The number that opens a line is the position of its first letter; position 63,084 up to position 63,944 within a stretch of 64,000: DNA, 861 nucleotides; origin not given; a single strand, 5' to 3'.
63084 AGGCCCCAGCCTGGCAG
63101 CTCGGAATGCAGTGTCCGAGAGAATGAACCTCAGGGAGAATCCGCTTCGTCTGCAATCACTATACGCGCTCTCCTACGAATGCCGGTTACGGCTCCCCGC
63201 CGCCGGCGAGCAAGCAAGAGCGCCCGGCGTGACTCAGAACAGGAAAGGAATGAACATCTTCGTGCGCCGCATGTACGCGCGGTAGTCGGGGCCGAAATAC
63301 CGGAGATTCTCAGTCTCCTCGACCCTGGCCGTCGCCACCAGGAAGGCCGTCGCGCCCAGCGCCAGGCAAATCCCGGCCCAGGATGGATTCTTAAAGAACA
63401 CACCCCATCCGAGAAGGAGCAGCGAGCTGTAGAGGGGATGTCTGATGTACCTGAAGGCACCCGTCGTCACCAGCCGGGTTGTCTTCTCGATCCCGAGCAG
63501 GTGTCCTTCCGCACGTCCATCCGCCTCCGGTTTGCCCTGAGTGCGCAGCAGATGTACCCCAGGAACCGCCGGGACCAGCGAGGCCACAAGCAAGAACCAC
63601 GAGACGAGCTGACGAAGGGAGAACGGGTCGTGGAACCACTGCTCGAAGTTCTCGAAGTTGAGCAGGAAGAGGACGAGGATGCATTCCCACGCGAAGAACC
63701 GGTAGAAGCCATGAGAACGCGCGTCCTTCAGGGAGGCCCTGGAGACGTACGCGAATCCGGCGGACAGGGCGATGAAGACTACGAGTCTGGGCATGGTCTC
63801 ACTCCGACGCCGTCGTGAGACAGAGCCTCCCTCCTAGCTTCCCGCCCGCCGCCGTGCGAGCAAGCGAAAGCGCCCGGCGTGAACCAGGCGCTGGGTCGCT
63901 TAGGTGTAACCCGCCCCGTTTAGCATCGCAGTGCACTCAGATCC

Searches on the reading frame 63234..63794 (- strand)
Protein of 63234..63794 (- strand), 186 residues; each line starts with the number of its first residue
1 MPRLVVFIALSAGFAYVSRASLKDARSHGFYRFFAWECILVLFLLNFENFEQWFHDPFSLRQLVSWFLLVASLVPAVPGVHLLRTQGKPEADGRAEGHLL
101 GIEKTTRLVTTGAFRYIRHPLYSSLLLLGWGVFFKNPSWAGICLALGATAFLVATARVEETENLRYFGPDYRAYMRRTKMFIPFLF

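Call 68: search_protein_families(library=pfam, proteins=[window:63234-63794:-], max_evalue=0.00001)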
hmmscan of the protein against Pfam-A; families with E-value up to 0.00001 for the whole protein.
window:63234-63794:- (186 aa): 1 family
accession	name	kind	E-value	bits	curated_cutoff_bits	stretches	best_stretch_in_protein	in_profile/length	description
PF04191.18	PEMT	-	6.4e-08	33.4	25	1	103-161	37-96/105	Phospholipid methyltransferase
